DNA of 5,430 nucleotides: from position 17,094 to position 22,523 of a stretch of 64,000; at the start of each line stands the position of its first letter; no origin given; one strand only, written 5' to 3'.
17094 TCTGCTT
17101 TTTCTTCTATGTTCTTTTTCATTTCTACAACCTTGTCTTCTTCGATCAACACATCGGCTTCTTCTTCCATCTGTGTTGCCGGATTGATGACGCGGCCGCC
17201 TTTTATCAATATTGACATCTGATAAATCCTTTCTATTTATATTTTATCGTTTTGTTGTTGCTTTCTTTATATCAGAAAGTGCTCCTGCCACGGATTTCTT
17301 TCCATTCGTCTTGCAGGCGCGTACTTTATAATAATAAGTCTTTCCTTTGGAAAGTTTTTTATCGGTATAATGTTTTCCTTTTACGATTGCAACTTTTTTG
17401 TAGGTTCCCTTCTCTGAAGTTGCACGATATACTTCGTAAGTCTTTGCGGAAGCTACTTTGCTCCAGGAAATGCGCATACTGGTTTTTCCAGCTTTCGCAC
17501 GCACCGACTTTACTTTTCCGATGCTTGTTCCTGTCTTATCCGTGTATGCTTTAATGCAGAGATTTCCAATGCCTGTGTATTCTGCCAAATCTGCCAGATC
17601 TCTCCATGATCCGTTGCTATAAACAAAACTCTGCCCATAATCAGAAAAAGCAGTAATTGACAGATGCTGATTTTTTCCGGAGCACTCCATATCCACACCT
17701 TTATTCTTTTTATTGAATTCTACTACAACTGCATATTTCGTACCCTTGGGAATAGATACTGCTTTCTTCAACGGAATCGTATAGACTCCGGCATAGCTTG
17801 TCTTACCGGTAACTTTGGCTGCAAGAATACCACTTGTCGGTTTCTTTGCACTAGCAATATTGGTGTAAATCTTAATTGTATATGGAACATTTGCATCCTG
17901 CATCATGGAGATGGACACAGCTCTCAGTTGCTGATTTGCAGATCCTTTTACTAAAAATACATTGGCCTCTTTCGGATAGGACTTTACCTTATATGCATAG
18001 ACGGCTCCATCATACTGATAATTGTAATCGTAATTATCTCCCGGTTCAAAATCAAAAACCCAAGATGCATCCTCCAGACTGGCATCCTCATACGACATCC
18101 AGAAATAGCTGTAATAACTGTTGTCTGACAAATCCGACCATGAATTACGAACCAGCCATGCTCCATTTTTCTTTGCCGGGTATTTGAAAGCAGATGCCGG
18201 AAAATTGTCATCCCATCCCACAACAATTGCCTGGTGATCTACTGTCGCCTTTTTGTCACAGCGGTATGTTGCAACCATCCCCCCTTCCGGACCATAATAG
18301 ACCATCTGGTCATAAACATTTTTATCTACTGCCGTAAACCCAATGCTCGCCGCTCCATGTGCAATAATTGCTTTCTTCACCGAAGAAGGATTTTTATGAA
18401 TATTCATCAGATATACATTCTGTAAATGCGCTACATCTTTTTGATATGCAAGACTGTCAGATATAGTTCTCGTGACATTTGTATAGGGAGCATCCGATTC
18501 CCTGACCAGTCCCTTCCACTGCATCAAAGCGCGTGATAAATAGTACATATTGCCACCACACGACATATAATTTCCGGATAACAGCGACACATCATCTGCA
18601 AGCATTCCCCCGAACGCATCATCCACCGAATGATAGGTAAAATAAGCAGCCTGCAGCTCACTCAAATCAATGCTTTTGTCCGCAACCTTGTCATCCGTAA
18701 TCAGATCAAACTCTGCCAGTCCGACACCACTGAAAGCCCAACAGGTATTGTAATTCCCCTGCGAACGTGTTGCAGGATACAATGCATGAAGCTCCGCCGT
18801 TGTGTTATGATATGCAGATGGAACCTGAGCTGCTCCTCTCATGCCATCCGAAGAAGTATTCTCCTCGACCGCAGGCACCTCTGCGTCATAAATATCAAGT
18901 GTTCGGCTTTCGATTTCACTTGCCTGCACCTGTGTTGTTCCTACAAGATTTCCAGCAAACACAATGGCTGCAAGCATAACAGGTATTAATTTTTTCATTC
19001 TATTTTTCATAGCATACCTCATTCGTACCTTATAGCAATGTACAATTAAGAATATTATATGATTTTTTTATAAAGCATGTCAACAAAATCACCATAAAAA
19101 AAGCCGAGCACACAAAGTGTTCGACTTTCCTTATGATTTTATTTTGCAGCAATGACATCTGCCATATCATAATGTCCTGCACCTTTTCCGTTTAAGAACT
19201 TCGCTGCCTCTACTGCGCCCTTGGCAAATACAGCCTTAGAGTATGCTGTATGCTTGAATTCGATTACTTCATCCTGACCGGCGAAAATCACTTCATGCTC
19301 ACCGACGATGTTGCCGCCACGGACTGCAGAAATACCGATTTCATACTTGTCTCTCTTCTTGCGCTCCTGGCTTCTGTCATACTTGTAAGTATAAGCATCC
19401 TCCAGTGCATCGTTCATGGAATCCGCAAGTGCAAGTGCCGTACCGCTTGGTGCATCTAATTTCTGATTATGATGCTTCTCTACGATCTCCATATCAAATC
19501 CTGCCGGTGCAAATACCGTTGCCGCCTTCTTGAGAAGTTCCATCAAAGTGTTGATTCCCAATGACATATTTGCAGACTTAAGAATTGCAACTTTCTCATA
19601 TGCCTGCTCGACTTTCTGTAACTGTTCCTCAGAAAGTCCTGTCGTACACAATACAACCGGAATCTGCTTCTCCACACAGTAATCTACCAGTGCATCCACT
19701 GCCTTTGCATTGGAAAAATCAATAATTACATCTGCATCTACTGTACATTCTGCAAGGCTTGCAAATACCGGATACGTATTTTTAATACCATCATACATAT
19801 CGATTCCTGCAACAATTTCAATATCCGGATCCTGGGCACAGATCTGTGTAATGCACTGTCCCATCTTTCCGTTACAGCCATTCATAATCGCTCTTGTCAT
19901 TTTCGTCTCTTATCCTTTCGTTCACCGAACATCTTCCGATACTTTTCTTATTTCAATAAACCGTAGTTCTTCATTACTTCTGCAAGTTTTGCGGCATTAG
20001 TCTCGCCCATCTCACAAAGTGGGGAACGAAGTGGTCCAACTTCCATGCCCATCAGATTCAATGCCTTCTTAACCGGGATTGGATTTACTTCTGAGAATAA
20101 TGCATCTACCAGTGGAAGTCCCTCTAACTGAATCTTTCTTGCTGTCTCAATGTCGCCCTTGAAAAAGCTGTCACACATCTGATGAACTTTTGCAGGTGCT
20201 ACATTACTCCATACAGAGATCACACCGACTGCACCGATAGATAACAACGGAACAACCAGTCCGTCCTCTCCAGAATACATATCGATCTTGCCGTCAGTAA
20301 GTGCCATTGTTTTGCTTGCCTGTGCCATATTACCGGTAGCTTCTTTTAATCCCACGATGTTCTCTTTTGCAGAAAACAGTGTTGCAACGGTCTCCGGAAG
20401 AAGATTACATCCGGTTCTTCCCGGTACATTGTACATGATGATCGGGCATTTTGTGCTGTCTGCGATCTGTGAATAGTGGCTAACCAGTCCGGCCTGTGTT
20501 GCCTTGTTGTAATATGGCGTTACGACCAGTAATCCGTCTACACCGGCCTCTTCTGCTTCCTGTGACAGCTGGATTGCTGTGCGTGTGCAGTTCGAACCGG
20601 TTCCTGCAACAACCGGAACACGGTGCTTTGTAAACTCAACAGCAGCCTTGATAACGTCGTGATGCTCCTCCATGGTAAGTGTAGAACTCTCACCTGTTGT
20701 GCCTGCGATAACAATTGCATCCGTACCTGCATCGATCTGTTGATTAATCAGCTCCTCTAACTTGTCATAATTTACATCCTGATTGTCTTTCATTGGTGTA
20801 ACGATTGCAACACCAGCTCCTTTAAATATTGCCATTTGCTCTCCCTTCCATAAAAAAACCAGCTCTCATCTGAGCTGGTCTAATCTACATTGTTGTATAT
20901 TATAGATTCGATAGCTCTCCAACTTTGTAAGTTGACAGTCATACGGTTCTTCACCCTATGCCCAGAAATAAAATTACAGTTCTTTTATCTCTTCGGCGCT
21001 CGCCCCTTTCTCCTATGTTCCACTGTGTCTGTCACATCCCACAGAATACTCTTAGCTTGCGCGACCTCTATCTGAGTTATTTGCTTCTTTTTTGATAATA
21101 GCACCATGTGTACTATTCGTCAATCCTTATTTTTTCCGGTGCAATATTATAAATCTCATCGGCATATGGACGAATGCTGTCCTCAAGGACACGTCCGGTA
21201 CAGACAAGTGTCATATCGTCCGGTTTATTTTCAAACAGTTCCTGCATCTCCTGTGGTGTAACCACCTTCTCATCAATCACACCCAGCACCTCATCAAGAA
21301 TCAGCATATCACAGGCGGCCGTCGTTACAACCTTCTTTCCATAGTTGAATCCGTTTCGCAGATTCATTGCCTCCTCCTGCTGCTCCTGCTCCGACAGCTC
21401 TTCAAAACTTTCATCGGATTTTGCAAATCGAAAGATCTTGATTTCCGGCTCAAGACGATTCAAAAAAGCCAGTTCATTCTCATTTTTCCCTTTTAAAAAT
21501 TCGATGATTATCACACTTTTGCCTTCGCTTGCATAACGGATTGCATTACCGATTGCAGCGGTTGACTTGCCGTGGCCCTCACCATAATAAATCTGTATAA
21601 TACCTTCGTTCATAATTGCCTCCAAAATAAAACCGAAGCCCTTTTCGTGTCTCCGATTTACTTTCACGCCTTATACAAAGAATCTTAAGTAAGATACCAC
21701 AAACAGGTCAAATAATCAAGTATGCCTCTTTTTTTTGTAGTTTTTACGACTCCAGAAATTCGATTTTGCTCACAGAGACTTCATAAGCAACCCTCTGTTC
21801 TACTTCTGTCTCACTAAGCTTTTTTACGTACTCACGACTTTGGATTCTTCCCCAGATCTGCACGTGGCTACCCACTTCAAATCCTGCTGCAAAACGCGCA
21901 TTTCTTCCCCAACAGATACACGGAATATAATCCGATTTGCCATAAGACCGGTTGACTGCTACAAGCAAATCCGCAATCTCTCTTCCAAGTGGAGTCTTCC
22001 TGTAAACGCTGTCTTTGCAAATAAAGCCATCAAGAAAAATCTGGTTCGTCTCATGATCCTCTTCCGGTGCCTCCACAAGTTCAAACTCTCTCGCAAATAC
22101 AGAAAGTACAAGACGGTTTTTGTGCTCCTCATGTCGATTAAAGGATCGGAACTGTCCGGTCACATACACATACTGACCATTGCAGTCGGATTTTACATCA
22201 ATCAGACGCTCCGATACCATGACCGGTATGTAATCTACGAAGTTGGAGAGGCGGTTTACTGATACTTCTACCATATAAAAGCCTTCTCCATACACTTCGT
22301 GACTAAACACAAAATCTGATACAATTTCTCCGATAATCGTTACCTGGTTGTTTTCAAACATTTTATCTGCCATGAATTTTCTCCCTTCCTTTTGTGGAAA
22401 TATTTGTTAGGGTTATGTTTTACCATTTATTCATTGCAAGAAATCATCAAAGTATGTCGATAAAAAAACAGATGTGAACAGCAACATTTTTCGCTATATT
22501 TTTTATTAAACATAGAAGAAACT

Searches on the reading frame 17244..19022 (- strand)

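Call 10: search_protein_families(library=pfam, proteins=[window:17244-19022:-], max_evalue=0.01)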
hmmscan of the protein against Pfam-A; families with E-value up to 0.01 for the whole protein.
window:17244-19022:- (592 aa): 4 families
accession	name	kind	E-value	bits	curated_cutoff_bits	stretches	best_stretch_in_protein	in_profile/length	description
PF18560.7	Lectin_like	-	6.8e-25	88.5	27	1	335-494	2-156/156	Lectin like domain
PF00112.29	Peptidase_C1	-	1.3e-13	52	20.7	1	84-302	16-197/220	Papain family cysteine protease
PF00041.27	fn3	-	0.00014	22.4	25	1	506-576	5-75/84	Fibronectin type III domain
PF21910.2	GH85_C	-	0.00036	21.3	27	1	504-579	6-86/95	GH85 endohexosaminidases, C-terminal domain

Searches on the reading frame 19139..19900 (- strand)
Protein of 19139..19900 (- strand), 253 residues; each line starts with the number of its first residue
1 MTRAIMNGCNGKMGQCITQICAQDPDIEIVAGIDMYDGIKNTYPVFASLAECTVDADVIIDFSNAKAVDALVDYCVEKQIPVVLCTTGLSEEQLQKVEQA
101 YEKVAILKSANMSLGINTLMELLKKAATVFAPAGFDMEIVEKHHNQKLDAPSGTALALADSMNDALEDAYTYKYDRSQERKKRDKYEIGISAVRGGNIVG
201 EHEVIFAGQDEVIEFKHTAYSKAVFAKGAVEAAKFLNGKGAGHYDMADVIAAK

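Call 71: search_protein_families(library=pfam, proteins=[window:19139-19900:-], max_evalue=0.00001)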
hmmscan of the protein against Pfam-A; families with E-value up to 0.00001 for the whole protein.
window:19139-19900:- (253 aa): 2 families
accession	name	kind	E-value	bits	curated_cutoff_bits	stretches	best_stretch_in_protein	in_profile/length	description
PF05173.19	DapB_C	-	1.1e-45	155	27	1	115-250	1-121/121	Dihydrodipicolinate reductase, C-terminus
PF01113.26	DapB_N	-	6.3e-28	97.8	25.6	1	4-112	3-124/124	Dihydrodipicolinate reductase, N-terminus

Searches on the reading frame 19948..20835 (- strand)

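Call 71: search_protein_families(library=pfam, proteins=[window:19948-20835:-], max_evalue=0.00001)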
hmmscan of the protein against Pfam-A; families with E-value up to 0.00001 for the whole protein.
window:19948-20835:- (295 aa): 1 family
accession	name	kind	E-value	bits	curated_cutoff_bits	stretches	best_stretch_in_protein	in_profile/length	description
PF00701.28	DHDPS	-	8.8e-96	320.5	22.1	1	4-289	2-287/289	Dihydrodipicolinate synthetase family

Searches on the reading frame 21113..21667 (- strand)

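Call 71: search_protein_families(library=pfam, proteins=[window:21113-21667:-], max_evalue=0.00001)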
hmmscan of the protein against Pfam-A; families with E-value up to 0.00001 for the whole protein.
window:21113-21667:- (184 aa): 1 family
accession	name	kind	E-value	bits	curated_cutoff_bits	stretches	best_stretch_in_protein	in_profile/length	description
PF02572.21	CobA_CobO_BtuR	-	8.6e-35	120.9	25.7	1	21-179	2-157/172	ATP:corrinoid adenosyltransferase BtuR/CobO/CobP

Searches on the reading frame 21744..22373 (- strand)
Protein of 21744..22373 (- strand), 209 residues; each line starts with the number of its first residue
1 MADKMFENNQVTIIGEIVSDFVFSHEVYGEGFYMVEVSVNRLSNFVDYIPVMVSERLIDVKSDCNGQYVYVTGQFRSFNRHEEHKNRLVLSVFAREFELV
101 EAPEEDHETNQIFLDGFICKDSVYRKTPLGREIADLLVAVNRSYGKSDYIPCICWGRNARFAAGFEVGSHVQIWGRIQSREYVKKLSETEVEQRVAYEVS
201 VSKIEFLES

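Call 71: search_protein_families(library=pfam, proteins=[window:21744-22373:-], max_evalue=0.00001)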
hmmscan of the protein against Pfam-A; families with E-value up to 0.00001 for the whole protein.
window:21744-22373:- (209 aa): 1 family
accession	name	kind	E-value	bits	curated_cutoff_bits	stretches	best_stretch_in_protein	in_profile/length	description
PF00436.31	SSB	-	2e-21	76.4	26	1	110-207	2-104/104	Single-strand binding protein family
